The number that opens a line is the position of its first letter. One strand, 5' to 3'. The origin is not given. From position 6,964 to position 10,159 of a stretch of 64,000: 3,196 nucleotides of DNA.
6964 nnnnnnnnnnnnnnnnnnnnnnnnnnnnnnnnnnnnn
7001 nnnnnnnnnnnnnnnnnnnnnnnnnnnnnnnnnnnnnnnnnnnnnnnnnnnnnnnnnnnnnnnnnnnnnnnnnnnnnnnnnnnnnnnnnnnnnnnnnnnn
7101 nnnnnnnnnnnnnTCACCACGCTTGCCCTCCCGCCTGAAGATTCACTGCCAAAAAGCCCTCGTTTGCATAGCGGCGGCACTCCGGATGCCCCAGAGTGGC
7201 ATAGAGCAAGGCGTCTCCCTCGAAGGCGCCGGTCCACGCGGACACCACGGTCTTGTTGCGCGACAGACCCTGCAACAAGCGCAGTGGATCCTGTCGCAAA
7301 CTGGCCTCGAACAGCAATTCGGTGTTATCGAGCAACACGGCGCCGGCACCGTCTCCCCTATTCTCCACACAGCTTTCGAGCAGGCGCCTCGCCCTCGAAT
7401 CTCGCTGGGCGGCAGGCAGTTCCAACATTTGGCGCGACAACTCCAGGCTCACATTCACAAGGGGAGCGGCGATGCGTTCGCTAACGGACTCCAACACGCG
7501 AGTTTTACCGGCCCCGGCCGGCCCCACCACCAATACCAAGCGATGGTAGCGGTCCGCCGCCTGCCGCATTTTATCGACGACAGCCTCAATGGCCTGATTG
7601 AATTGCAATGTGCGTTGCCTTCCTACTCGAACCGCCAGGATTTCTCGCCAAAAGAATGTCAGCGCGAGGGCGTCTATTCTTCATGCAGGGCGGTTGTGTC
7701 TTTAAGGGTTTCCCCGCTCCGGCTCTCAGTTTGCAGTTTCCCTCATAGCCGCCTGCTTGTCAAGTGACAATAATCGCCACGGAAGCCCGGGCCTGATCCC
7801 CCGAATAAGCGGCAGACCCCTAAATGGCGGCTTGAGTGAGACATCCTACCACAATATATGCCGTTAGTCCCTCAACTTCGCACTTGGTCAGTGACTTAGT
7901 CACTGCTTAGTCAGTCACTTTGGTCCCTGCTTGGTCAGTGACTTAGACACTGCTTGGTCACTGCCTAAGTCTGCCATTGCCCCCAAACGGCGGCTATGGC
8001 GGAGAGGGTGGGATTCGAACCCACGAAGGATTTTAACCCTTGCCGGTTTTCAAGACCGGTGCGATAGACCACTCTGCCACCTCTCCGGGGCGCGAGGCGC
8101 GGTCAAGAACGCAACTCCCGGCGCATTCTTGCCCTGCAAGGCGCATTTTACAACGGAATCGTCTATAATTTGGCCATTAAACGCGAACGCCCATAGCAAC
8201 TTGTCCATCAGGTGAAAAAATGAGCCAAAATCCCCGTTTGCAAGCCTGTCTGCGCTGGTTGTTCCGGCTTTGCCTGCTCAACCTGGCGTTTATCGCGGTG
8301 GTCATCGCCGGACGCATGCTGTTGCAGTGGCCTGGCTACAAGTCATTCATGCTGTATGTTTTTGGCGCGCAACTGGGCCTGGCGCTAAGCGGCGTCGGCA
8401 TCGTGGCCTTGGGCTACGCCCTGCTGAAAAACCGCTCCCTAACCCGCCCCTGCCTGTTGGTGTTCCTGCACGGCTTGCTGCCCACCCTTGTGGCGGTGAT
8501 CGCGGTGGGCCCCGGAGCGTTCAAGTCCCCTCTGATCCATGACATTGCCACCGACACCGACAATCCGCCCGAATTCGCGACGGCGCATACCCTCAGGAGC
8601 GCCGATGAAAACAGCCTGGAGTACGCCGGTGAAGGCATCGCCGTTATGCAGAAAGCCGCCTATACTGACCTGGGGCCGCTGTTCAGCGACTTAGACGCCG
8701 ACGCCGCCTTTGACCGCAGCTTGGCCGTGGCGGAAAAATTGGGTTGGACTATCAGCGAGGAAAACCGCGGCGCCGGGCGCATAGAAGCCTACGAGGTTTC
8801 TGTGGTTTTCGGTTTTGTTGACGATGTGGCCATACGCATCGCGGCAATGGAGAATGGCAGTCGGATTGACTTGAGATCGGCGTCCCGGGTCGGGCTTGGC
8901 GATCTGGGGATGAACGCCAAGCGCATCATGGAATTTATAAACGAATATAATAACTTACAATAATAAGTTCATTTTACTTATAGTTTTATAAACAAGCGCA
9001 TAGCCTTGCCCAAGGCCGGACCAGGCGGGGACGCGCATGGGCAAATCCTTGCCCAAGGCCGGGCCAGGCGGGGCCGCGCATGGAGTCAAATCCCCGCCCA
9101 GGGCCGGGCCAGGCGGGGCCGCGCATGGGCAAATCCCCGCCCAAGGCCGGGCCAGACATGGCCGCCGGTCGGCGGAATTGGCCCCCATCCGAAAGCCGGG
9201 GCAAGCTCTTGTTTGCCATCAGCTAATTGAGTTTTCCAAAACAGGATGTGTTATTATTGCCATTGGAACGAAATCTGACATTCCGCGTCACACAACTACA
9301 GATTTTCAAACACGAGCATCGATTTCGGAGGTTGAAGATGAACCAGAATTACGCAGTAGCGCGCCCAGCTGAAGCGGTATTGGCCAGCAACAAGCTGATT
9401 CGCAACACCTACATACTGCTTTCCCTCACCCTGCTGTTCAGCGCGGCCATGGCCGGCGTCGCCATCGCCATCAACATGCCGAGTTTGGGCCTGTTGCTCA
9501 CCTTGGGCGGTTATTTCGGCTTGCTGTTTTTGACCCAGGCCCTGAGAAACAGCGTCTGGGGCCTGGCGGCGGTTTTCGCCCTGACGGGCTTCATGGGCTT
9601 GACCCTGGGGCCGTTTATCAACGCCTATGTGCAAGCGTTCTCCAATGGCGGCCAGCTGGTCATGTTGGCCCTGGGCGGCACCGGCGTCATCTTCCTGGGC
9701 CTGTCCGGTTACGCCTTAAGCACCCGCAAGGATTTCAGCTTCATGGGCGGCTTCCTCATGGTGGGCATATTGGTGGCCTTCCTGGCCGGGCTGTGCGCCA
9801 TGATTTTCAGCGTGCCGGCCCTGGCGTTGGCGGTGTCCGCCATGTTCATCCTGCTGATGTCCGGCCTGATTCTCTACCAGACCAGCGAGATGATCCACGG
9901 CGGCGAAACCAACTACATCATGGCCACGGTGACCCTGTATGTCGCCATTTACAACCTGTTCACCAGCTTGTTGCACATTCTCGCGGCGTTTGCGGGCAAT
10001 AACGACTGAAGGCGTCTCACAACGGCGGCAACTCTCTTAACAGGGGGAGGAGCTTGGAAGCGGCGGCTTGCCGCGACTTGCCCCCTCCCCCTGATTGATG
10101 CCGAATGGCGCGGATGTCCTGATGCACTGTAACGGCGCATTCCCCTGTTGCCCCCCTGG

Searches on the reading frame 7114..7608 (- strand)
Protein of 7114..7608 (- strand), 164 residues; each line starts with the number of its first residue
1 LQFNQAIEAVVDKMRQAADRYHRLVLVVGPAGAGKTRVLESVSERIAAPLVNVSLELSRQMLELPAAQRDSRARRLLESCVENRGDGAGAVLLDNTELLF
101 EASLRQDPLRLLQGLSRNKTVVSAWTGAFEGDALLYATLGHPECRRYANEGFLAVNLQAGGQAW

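Call 91: search_protein_families(library=padloc, proteins=[window:7114-7608:-], max_evalue=0.001)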
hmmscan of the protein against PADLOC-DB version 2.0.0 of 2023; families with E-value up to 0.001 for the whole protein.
window:7114-7608:- (164 aa): 5 families
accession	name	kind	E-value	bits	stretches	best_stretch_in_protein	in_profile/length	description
PDLC02496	BrxF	-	3.5e-50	168.1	1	8-157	7-154/158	BrxF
PDLC02497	BrxF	-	1.4e-45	152.9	1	8-156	5-153/158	BrxF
PDLC02499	BrxF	-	4.4e-19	67.2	1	13-114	12-110/133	BrxF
PDLC00915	TRIP13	-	0.00037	18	1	13-100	54-146/302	TRIP13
PDLC04232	IetA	-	0.00042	17.8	1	22-55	117-149/330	-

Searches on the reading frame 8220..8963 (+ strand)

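Call 86: search_protein_families(library=pfam, proteins=[window:8220-8963:+], max_evalue=0.00001)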
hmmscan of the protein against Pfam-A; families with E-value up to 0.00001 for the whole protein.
window:8220-8963:+ (247 aa): 1 family
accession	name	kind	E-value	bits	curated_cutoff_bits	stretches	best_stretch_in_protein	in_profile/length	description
PF07386.16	DUF1499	-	1.9e-21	77.1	22.6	1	108-241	1-112/114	Protein of unknown function (DUF1499)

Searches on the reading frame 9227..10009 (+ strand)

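Call 86: search_protein_families(library=pfam, proteins=[window:9227-10009:+], max_evalue=0.00001)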
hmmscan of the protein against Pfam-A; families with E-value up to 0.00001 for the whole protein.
window:9227-10009:+ (260 aa): 1 family
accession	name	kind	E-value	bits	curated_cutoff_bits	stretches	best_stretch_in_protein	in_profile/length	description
PF01027.25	Bax1-I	-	1.8e-42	145.9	34.1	1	55-252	1-207/207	Inhibitor of apoptosis-promoting Bax1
